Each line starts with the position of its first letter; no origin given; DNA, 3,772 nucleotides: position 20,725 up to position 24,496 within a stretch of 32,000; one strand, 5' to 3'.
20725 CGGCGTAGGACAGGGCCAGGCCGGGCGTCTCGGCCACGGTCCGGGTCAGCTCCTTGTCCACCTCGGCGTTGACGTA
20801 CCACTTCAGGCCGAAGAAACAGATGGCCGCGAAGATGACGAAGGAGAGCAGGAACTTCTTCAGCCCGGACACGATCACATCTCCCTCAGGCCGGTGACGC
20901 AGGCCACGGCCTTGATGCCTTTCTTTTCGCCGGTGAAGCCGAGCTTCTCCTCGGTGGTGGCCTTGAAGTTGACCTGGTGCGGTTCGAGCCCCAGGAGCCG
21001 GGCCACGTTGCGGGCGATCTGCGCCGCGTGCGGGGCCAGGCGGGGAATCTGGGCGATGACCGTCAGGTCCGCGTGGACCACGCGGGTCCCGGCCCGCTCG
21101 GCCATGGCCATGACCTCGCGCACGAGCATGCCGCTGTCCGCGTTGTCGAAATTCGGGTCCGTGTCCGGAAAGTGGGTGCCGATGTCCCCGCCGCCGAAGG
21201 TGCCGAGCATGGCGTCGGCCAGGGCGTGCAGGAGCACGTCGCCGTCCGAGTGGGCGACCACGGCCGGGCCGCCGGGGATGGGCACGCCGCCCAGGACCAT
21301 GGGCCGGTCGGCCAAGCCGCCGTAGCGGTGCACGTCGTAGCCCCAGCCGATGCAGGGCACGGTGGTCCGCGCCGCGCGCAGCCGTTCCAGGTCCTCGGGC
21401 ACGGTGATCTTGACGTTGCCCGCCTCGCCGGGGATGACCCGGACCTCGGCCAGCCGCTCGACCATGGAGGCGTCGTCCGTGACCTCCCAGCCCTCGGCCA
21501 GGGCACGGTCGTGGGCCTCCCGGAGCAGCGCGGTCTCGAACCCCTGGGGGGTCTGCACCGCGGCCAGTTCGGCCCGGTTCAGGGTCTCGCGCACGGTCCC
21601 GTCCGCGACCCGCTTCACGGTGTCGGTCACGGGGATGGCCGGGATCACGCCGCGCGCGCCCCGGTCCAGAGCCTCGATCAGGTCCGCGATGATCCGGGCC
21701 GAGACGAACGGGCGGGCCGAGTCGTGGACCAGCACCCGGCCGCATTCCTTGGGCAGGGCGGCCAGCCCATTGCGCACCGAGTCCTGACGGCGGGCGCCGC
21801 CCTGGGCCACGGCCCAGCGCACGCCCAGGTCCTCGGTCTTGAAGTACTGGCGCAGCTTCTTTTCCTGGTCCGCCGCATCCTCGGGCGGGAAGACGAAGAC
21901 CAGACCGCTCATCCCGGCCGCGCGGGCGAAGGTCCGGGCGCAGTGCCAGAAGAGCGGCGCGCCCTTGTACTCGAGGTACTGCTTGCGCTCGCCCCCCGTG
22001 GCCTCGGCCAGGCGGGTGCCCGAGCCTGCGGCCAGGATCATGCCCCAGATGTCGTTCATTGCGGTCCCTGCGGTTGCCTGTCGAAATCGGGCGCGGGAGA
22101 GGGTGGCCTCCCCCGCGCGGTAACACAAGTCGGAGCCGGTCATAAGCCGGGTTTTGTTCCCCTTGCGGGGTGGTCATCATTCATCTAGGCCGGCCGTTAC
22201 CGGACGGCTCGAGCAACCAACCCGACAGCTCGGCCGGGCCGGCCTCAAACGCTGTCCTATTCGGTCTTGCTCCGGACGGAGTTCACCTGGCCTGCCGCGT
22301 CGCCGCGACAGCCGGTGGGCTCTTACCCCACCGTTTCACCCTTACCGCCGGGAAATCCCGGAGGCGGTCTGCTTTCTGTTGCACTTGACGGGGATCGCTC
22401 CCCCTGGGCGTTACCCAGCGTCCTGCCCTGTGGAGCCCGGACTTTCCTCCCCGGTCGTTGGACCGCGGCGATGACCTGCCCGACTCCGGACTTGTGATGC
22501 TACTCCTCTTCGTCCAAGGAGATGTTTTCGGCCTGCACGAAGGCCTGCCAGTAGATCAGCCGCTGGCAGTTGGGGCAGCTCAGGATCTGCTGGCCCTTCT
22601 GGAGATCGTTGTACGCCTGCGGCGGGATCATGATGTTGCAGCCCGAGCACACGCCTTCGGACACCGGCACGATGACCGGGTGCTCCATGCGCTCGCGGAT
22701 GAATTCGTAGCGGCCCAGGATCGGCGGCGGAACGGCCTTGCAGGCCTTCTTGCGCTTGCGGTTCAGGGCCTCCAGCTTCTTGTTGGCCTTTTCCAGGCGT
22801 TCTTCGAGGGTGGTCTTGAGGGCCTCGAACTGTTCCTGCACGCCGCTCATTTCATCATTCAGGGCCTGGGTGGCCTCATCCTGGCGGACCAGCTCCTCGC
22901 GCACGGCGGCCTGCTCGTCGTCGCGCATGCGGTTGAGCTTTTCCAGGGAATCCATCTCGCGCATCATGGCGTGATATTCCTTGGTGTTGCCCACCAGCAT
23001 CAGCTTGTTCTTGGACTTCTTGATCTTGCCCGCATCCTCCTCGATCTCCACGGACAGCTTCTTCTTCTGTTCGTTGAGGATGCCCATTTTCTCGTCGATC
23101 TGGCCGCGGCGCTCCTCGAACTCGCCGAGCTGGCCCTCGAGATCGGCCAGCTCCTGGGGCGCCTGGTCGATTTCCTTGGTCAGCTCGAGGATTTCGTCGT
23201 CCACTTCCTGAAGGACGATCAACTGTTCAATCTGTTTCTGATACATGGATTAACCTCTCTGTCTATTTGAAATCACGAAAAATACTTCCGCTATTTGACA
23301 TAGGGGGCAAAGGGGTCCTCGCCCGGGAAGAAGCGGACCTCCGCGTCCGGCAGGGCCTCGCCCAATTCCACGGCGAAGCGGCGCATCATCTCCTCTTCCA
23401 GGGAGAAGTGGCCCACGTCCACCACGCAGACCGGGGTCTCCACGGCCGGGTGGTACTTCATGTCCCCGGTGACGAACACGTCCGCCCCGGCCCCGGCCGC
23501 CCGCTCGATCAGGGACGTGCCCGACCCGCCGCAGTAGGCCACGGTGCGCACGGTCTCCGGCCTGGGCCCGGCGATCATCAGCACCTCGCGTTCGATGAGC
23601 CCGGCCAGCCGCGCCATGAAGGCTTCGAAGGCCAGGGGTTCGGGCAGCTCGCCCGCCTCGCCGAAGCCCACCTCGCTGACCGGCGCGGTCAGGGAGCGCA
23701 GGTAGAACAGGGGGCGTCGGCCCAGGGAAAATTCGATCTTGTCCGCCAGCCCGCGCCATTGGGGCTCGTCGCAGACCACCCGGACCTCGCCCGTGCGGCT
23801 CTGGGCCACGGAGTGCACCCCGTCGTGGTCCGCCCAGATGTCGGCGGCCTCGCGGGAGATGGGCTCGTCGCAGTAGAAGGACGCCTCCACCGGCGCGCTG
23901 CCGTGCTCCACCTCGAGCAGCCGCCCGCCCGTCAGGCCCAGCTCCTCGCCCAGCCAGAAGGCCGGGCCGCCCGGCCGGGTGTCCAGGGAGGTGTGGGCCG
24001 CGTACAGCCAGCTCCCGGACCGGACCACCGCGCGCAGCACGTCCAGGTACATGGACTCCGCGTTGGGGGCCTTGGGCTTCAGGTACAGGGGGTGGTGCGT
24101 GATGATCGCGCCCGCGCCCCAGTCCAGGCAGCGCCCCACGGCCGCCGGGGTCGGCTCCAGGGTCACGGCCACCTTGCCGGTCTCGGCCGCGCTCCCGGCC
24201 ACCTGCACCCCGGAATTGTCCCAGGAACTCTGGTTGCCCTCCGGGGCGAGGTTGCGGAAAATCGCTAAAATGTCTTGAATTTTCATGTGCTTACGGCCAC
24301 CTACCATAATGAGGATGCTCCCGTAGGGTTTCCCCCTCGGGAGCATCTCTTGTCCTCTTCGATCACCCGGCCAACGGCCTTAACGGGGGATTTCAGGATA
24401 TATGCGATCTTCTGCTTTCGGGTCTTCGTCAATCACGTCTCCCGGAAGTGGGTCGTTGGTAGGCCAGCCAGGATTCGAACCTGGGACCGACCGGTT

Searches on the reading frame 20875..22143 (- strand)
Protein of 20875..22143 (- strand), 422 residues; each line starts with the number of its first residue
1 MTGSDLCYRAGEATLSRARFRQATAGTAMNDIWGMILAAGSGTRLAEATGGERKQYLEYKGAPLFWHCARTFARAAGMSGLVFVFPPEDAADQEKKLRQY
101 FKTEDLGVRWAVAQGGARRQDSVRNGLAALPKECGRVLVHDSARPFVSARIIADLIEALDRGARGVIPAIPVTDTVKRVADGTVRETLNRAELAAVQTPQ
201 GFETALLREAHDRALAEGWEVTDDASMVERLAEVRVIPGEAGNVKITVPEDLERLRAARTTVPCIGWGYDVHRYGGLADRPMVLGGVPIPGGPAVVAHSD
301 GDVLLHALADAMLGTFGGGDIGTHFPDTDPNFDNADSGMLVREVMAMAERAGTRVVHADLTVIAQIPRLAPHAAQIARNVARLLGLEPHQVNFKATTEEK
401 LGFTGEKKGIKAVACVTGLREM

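Call 64: search_protein_families(library=pfam, proteins=[window:20875-22143:-], max_evalue=0.001)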
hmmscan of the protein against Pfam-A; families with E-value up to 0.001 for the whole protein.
window:20875-22143:- (422 aa): 4 families
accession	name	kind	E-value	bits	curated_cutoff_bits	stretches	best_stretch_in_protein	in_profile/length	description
PF02542.21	YgbB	-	1.1e-55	188.7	26.7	1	265-417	3-153/155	YgbB family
PF01128.25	IspD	-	1.5e-55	188.8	27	1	35-254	4-214/221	2-C-methyl-D-erythritol 4-phosphate cytidylyltransferase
PF12804.13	NTP_transf_3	-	1.5e-09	38.7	27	1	34-170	1-123/160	MobA-like NTP transferase domain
PF00483.29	NTP_transferase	-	0.00012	22.2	21.2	1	34-102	2-70/245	Nucleotidyl transferase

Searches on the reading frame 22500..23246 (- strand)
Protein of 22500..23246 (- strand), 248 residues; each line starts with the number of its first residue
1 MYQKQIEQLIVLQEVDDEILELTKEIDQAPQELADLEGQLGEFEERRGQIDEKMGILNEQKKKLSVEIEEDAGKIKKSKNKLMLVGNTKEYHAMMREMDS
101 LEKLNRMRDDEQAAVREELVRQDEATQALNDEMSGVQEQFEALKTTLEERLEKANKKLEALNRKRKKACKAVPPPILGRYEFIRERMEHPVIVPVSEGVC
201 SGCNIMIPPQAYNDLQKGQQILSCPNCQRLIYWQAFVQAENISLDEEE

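Call 11: search_protein_families(library=pfam, proteins=[window:22500-23246:-], max_evalue=0.001)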
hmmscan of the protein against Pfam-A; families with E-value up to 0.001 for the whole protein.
window:22500-23246:- (248 aa): 2 families
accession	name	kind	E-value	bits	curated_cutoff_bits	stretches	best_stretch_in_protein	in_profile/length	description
PF02591.20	Zn_ribbon_9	-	2e-13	50.6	29.1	1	199-230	1-32/33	C4-type zinc ribbon domain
PF24481.2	CT398_CC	-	1.1e-06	29.1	27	1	12-186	1-178/180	CT398-like coiled coil hairpin domain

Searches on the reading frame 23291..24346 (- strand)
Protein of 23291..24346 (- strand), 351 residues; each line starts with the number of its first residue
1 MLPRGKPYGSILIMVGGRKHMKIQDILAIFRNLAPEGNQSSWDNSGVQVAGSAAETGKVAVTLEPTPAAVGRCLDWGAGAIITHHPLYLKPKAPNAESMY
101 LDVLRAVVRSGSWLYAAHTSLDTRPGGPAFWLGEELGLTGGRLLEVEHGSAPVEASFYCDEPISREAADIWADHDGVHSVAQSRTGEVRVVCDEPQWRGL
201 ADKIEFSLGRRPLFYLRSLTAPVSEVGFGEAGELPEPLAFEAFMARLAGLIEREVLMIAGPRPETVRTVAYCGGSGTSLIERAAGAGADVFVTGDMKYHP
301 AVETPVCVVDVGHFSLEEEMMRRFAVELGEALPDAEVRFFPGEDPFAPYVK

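Call 11: search_protein_families(library=pfam, proteins=[window:23291-24346:-], max_evalue=0.001)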
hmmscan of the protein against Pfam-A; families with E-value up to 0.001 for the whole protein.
window:23291-24346:- (351 aa): 1 family
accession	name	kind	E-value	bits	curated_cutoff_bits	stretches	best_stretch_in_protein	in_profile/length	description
PF01784.24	DUF34_NIF3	-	1.1e-60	205.9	23.4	1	21-340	1-250/256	Duf34/NIF3 (NGG1p interacting factor 3)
